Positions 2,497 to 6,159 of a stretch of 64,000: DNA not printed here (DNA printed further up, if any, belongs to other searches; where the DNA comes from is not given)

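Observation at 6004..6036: Single in-frame TAA splits a signal-peptide half and a TM-anchor half of one HCMP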

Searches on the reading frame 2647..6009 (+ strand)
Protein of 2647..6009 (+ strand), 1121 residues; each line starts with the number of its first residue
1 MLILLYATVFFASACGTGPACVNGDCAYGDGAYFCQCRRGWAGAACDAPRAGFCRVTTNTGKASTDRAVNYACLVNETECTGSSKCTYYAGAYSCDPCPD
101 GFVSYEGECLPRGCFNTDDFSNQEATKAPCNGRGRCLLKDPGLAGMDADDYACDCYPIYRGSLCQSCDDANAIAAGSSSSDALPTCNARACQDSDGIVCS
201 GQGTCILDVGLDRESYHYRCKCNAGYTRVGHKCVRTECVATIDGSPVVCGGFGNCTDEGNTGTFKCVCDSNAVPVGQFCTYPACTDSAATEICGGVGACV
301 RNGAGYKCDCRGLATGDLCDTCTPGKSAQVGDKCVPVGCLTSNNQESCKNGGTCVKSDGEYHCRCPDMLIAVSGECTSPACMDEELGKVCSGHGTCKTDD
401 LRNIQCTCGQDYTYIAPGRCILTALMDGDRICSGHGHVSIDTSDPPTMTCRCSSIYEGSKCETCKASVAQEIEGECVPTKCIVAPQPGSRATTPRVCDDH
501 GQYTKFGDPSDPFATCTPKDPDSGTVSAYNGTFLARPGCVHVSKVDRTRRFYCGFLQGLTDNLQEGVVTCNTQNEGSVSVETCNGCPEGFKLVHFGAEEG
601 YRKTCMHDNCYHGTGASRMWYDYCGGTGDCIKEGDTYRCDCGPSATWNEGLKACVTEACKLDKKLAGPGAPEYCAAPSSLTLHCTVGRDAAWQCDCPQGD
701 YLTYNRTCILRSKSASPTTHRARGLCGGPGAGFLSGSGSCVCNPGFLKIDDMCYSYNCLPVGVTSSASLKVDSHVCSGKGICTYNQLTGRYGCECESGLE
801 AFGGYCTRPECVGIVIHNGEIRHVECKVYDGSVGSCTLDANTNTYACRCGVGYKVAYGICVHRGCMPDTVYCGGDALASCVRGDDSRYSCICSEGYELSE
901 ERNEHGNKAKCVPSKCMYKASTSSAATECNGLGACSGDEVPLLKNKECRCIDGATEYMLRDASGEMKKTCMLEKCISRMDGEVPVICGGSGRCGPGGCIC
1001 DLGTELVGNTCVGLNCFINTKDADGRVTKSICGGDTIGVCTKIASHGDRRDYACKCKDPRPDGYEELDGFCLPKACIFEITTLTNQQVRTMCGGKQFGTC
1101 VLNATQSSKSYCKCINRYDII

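Call 5: list_cluster_members(proteins=[window:2647-6009:+, window:6031-7698:+])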
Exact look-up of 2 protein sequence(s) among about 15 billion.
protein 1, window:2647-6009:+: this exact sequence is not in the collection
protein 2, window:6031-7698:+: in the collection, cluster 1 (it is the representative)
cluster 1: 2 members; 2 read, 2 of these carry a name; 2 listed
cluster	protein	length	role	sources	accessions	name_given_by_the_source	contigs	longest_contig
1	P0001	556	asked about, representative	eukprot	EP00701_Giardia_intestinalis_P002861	XP_001706685.1 High cysteine protein [Giardia lamblia ATCC 50803]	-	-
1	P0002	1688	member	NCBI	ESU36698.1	Hypothetical protein DHA2_153045, partial [Giardia duodenalis]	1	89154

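Call 6: search_protein_families(library=pfam, proteins=[window:2647-6009:+], max_evalue=0.01)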
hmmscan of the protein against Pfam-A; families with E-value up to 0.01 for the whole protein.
window:2647-6009:+ (1121 aa): 3 families
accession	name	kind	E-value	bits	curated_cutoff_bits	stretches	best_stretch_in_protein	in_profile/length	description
PF06247.17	Plasmod_Pvs28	-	0.00011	22.6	26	1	191-234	2-41/41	Pvs28 EGF domain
PF00008.33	EGF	-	0.00014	22.5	21.5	2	343-366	4-25/32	EGF-like domain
PF12661.13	hEGF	-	0.0087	16.9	29.3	1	348-366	1-19/22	Human growth factor-like EGF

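Call 8: find_encoding_contigs(protein=P0001, flank=5000, max_places=10)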
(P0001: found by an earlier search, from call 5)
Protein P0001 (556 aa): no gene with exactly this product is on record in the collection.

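Call 9: find_encoding_contigs(protein=P0002, flank=6000, max_places=10)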
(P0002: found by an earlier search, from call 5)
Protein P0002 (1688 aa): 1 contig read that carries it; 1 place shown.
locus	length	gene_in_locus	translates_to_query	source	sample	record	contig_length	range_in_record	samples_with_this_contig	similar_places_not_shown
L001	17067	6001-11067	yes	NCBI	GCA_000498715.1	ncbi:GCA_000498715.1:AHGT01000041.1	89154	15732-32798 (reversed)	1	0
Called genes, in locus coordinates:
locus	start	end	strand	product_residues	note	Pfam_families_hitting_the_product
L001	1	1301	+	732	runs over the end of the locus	PF22669:Exo_endo_phos2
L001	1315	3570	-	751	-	PF12796:Ank_2, PF00023:Ank (faint), PF13606:Ank_3 (faint), PF13637:Ank_4 (faint), PF13857:Ank_5 (faint), PF12796:Ank_2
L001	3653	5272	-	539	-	PF02902:Peptidase_C48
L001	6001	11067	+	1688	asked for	-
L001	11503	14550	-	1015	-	PF00023:Ank (faint), PF12796:Ank_2, PF13637:Ank_4 (faint), PF13857:Ank_5 (faint), PF13606:Ank_3 (faint), PF12796:Ank_2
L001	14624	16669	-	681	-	-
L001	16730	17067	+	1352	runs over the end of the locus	-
